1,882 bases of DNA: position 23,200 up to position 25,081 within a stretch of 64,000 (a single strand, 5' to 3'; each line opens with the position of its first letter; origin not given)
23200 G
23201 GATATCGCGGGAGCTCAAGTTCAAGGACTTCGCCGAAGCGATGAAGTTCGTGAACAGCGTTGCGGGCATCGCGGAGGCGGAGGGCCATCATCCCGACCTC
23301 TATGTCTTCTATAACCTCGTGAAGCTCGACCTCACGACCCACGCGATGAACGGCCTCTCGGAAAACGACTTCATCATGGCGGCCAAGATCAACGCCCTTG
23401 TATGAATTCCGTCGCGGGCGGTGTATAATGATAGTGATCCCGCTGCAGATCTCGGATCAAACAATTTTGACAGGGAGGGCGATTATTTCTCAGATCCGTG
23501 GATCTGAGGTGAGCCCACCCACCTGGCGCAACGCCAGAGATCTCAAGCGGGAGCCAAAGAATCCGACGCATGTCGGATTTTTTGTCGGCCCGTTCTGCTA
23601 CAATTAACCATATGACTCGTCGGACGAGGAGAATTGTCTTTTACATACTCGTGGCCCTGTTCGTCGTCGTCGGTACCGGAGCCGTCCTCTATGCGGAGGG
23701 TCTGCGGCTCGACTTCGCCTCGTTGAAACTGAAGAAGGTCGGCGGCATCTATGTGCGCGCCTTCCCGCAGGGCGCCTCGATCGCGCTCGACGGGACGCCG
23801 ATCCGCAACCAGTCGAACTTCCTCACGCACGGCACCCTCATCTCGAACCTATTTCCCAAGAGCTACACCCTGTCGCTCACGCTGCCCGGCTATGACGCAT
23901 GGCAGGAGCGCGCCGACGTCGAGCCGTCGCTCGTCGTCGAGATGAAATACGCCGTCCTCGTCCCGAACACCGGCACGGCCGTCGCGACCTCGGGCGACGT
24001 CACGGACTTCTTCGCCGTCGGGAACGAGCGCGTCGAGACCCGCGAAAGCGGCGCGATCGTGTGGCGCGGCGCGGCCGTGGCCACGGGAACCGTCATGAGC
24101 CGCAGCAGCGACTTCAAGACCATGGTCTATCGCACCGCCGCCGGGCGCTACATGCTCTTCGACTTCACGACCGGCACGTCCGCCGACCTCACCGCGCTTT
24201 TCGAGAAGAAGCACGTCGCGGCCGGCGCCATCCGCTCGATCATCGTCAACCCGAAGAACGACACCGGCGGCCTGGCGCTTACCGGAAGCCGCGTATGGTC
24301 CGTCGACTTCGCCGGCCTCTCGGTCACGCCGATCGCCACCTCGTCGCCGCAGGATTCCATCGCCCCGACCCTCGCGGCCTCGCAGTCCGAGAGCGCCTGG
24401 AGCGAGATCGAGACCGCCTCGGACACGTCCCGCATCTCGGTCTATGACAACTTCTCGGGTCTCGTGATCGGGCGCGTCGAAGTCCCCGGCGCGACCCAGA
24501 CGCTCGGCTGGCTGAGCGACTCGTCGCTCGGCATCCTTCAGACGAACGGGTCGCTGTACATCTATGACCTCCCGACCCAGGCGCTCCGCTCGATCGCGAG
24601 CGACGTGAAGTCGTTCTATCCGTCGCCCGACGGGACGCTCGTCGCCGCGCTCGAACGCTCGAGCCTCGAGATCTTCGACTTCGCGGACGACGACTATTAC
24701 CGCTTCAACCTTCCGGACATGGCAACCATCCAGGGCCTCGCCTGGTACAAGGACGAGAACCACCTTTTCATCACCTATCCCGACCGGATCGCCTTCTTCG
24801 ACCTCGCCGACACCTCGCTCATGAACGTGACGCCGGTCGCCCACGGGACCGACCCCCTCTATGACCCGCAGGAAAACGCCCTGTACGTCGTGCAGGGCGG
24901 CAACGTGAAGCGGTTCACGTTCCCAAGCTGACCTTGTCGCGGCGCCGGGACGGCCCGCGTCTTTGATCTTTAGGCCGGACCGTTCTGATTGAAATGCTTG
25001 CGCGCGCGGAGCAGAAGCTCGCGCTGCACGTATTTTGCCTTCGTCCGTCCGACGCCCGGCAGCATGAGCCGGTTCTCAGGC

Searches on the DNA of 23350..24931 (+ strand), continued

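Call 47: search_rna_families(source=window, start=23430, end=23562, threshold=evalue, max_evalue=10, show_alignments=2)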
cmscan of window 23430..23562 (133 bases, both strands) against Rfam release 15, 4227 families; matches with E-value up to 10: 3.
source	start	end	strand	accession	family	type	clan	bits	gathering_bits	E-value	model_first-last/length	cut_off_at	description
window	23470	23513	-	RF02290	TtnuCD14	Gene; snRNA; snoRNA; CD-box;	-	14.6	75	7.1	28-75/75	no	Tetrahymena snoRNA TtnuCD14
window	23459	23533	+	RF00013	6S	Gene;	-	12.2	46.4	1.1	44-144/187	no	6S / SsrS RNA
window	23473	23562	+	RF00373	RNaseP_arch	Gene; ribozyme;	CL00002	7.4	84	2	1-225/288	3'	Archaeal RNase P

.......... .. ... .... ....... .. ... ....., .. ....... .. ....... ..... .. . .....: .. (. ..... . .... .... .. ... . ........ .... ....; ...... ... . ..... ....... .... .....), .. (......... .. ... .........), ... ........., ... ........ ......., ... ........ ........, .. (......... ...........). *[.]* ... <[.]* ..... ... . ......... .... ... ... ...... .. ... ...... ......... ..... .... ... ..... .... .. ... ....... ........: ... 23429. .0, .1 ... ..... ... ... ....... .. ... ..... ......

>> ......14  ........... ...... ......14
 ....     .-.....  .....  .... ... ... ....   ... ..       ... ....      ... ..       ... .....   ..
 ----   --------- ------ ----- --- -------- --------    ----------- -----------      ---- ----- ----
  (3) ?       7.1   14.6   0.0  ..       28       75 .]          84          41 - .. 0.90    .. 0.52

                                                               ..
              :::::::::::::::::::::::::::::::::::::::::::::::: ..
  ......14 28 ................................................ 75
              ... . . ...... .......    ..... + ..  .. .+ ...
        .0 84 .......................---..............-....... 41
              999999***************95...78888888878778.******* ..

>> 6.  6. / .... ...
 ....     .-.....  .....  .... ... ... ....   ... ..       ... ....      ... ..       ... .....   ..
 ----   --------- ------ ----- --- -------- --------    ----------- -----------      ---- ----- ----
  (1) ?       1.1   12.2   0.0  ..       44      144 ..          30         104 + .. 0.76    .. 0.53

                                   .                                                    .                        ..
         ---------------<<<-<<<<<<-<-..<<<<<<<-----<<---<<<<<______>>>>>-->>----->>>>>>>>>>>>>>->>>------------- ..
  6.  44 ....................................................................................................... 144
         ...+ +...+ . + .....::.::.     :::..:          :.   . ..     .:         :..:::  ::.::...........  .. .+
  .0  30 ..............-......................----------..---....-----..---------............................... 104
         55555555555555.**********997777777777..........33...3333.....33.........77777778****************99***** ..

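Call 53: search_with_rna_model(model_id=R1, source=L170, filters=off, max_evalue=10, show_alignments=2)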
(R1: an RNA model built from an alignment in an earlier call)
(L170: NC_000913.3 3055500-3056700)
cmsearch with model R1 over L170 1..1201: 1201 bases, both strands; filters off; matches with E-value up to 10: 4.
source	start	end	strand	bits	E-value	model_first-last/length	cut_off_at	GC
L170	612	639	-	6.7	0.36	53-81/127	no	0.46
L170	359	417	+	5.8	0.67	1-127/127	no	0.49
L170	739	783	+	4.8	1.3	1-127/127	no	0.51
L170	441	482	+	3.9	2.5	1-127/127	no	0.43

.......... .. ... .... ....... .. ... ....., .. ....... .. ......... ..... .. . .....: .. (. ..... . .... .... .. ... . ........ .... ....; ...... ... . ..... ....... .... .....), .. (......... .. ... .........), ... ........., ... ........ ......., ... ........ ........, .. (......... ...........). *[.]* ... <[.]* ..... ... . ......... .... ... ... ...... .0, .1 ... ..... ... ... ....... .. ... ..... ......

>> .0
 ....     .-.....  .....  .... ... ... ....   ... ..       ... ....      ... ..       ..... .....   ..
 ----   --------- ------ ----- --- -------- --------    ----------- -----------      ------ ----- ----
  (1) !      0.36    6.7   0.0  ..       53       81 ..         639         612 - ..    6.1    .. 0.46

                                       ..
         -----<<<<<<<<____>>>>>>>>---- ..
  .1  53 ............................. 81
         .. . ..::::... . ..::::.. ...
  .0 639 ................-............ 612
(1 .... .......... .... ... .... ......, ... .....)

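Call 60: search_rna_families(sources=[L027, L029, L044, L047, L123, L134, L082, L109, L143, L104, L105, L114, L074, L031, L036, L057], threshold=evalue, max_evalue=10, show_alignments=0)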
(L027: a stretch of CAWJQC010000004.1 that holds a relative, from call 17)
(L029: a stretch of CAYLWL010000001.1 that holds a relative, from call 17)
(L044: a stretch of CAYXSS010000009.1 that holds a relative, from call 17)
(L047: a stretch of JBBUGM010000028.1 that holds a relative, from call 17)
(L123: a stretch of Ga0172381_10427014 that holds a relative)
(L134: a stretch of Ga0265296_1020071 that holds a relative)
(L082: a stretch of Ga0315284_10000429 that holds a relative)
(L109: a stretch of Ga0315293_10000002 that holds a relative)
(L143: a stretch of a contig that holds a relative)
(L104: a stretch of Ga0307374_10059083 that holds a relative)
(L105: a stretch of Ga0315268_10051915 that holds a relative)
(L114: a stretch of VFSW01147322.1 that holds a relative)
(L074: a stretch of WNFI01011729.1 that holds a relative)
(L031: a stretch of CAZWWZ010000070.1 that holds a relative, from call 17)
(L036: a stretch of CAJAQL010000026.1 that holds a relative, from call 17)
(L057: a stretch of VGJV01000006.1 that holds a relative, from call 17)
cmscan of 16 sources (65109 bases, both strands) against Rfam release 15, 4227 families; matches with E-value up to 10: 26.
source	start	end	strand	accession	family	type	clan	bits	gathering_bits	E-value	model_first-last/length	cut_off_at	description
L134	1579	1650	+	RF00005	tRNA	Gene; tRNA;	CL00001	75.2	29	1.1e-14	1-71/71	no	tRNA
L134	2756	2826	+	RF00005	tRNA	Gene; tRNA;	CL00001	60.3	29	1.4e-10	1-71/71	no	tRNA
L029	228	314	-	RF00005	tRNA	Gene; tRNA;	CL00001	59.6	29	2.3e-10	1-71/71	no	tRNA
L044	1615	1685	+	RF00005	tRNA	Gene; tRNA;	CL00001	58.9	29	3.6e-10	1-71/71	no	tRNA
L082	1804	1874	+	RF00005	tRNA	Gene; tRNA;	CL00001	58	29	6.6e-10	1-71/71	no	tRNA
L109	831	901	+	RF00005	tRNA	Gene; tRNA;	CL00001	58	29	6.6e-10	1-71/71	no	tRNA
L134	1362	1444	+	RF00005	tRNA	Gene; tRNA;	CL00001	55.9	29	2.4e-09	1-71/71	no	tRNA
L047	1246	1316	+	RF00005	tRNA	Gene; tRNA;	CL00001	55.7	29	2.8e-09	1-71/71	no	tRNA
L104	2461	2531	-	RF00005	tRNA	Gene; tRNA;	CL00001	51.6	29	3.7e-08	1-71/71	no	tRNA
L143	42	112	-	RF00005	tRNA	Gene; tRNA;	CL00001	50.7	29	6.4e-08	1-71/71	no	tRNA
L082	1953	2017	+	RF03207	mir-3960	Gene; miRNA;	-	32.1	73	0.81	1-73/73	no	mir-3960 microRNA precursor family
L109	980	1044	+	RF03207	mir-3960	Gene; miRNA;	-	29.1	73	3.6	1-73/73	no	mir-3960 microRNA precursor family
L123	872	960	+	RF00106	RNAI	Gene; antisense;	-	27.8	47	0.45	1-102/102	no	RNAI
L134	2054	2178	-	RF01772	rnk_pseudo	Cis-reg; leader;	-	27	55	2.1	1-108/108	no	Pseudomonas rnk leader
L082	1800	1890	+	RF02435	SpF41_sRNA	Gene; sRNA;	-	27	52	5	1-105/105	no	Streptococcus sRNA SpF41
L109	827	917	+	RF02435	SpF41_sRNA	Gene; sRNA;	-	27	52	5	1-105/105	no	Streptococcus sRNA SpF41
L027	6107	6161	+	RF03623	mir-1252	Gene; miRNA;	-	26.3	70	4.2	1-65/65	no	mir-1252 microRNA precursor family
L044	1615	1686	-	RF04354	Plastid-ycf2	Cis-reg;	-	26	65.7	0.45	1-75/75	no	Plastid-ycf2 5UTR RNA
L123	924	1011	-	RF01772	rnk_pseudo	Cis-reg; leader;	-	25.5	55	4.6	1-108/108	no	Pseudomonas rnk leader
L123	929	1005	-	RF00106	RNAI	Gene; antisense;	-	25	47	2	1-102/102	no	RNAI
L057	3849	3936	+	RF02837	anti-hemB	Gene; sRNA;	-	23.9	49.5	0.27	1-81/81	no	Burkholderia RNA 7 (anti-hemB)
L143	43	112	-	RF01684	mascRNA-menRNA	Gene;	-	23.4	42.5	2.7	1-56/56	no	MALAT1-associated small cytoplasmic RNA/MEN beta RNA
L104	2391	2447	+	RF01678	P37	Gene; sRNA;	-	22.1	50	8.1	1-62/62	no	Pseudomonas sRNA P37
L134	1361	1444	+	RF01684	mascRNA-menRNA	Gene;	-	21.7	42.5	7.7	1-56/56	no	MALAT1-associated small cytoplasmic RNA/MEN beta RNA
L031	3287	3388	+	RF02972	engA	Cis-reg;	-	21.2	46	8.2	1-101/101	no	engA RNA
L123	889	957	+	RF00624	P9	Gene;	-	19.9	43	8.6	1-74/74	no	Pseudomonas sRNA P9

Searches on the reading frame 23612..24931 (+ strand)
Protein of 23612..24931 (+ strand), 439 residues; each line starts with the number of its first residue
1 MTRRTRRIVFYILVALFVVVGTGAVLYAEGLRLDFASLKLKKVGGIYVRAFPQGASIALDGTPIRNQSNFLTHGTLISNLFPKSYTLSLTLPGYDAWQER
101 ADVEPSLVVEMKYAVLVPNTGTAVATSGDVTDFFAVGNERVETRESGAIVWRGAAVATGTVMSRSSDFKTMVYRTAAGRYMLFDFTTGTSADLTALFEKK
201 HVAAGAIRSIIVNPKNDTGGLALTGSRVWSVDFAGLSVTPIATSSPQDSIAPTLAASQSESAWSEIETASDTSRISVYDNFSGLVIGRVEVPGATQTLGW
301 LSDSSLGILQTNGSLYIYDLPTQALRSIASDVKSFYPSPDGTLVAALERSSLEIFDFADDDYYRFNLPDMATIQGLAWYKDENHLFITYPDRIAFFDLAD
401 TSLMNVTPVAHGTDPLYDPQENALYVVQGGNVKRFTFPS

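Call 13: search_protein_families(library=pfam, proteins=[window:23612-24931:+])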
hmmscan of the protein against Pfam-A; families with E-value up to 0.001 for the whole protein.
window:23612-24931:+ (439 aa): 0 families

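Call 14: find_related_loci(query=window:23612-24931:+, collection=genome_contigs, flank=3000)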
Query window:23612-24931:+ (439 aa) in genome_contigs; peptide patterns used: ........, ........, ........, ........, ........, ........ (x = any residue, [..] = any of these).
87 stretches matched a pattern, but none encodes a relative of the query by tblastn (E <= 1e-3).

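Call 15: find_homologous_proteins(query=window:23612-24931:+)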
Query window:23612-24931:+ (439 aa): 96 proteins with E <= 0.001 among 8000 candidates.
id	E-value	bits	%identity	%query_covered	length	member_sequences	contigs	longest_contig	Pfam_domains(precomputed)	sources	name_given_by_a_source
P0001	4.1e-287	970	100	100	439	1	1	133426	-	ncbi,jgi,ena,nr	ncbi:MAG TPA: hypothetical protein VMT99_00670 [Candidatus Paceibacterota bacterium]|nr:hypothetical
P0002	1.1e-167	576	57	100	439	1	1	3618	-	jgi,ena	-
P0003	1.6e-166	572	57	100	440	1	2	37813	-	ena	-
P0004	1.6e-165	569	58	100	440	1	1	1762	PF26550.2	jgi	-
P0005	3.8e-164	565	56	100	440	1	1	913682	PF23389.2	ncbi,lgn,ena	-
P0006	6.4e-164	564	58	100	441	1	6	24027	-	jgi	jgi:hypothetical protein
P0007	1.9e-161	556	56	100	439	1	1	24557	-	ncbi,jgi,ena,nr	ncbi:MAG TPA: hypothetical protein VMU07_01190 [Candidatus Paceibacterota bacterium]|nr:hypothetical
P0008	3.0e-161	555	56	100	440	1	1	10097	-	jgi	jgi:hypothetical protein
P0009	3.1e-159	548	56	100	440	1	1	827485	PF26550.2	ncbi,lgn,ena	-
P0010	6.6e-151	521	53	100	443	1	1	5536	-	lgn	-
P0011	9.2e-128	445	48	100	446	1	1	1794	-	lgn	-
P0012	1.3e-124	434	47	100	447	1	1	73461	-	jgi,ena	jgi:hypothetical protein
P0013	4.5e-124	433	47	100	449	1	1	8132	-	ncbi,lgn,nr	ncbi:MAG TPA: hypothetical protein VMR99_01400 [Candidatus Paceibacterota bacterium]|nr:hypothetical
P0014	4.8e-124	432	47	100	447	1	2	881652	-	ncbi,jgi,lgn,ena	jgi:hypothetical protein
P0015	9.6e-124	431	48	100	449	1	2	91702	-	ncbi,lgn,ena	-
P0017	2.0e-123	430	48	100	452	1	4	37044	PF08308.18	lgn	-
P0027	6.3e-121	422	48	100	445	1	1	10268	PF08308.18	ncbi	-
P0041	3.0e-118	413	45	100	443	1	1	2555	PF08308.18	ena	-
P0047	3.4e-117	410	47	100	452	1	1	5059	PF08308.18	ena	-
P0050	3.8e-116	406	45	100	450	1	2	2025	PF08308.18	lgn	-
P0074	5.0e-106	373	43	100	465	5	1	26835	PF08308.18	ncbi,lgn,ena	-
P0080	7.0e-90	320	38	100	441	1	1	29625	PF08308.18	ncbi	-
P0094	4.7e-63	232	52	29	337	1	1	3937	PF08308.18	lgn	-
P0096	8.9e-4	36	31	23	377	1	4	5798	PF08308.18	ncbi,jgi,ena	-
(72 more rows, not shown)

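Call 17: find_related_loci(query=A1, collection=genome_contigs, flank=2500)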
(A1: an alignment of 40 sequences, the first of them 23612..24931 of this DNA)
Query A1 (439 aa) in genome_contigs; peptide patterns used: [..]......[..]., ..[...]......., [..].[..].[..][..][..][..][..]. (x = any residue, [..] = any of these).
87 stretches matched a pattern; 65 encode a relative of the query (tblastn E <= 1e-3); 62 distinct loci.
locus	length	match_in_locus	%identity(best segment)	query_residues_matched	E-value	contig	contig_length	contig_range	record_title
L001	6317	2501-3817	56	1-439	6e-172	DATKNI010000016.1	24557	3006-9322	MAG TPA_asm: Candidatus Paceibacterota bacterium isolate SMAG_U14733 k141_1676487, whole genome shotgun sequence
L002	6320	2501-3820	56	1-439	8e-170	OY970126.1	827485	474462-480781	MAG: uncultured bacterium isolate MFD05512.bin.c.3 genome assembly, chromosome: 1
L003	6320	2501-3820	56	1-439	4e-168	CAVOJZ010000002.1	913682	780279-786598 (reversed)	MAG: uncultured bacterium isolate MFD00082.bin.1.43 genome assembly, contig: contig_7304, whole genome shotgun sequence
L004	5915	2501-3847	47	1-439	1e-132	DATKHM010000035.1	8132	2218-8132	MAG TPA_asm: Candidatus Paceibacterota bacterium isolate SMAG_U14577 k141_280657, whole genome shotgun sequence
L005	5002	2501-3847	48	1-439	9e-131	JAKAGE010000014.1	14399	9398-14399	MAG: bacterium isolate WY2.bin145 NODE_6216_length_14399_cov_1.199902, whole genome shotgun sequence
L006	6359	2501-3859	47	1-438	1e-130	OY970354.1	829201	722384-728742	MAG: uncultured bacterium isolate MFD04540.bin.2.12 genome assembly, chromosome: 1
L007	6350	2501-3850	46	1-438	2e-130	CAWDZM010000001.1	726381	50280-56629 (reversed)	MAG: uncultured bacterium isolate MFD01223.bin.1.73 genome assembly, contig: contig_20113, whole genome shotgun sequence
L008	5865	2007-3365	47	1-439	4e-129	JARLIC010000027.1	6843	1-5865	MAG: Candidatus Paceibacterota bacterium isolate MAG_CO256 MetaCoAG_Bin_256_Oxic_k141_333101, whole genome shotgun seque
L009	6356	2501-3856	48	1-439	8e-129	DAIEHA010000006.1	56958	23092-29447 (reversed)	MAG TPA_asm: Candidatus Parcubacteria bacterium isolate clean996 NODE_6_length_56958_cov_6.695540, whole genome shotgun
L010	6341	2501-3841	47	1-439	5e-129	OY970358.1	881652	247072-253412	MAG: uncultured bacterium isolate MFD00082.bin.c.7 genome assembly, chromosome: 1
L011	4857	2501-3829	46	1-439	3e-127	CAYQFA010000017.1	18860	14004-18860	MAG TPA_asm: uncultured Candidatus Saccharibacteria bacterium isolate binchicken_co3_503 genome assembly, contig: NODE_9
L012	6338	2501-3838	46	1-438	8e-126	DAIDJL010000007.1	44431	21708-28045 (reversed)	MAG TPA_asm: Candidatus Parcubacteria bacterium isolate clean384 k141_1148168, whole genome shotgun sequence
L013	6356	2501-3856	45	1-438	8e-125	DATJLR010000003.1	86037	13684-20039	MAG TPA_asm: Candidatus Paceibacterota bacterium isolate SMAG_U14814 k141_1345549, whole genome shotgun sequence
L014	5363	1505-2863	45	1-438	7e-124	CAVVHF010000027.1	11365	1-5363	MAG: uncultured bacterium isolate MFD01112.bin.1.8 genome assembly, contig: contig_80321, whole genome shotgun sequence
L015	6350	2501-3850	46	1-438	1e-122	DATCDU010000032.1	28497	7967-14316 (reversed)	MAG TPA_asm: Candidatus Paceibacterota bacterium isolate SMAG_U7734 k141_373849, whole genome shotgun sequence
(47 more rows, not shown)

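Call 54: search_protein_families(library=pfam, proteins=[window:23612-24931:+], max_evalue=10)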
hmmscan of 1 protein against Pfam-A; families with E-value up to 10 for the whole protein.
window:23612-24931:+ (439 aa): 3 families
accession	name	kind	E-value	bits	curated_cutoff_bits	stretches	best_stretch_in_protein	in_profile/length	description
PF08308.17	PEGA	-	0.0019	18.5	20.8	1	44-112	2-64/71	PEGA domain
PF04053.20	B-prop_COPA_B_2nd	-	0.0041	17.1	57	1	272-394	86-215/248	COPA/B second beta-propeller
PF16755.11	Beta-prop_NUP159_NUP214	-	0.019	14.7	29.6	1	305-370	122-190/366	NUP159/214 beta propeller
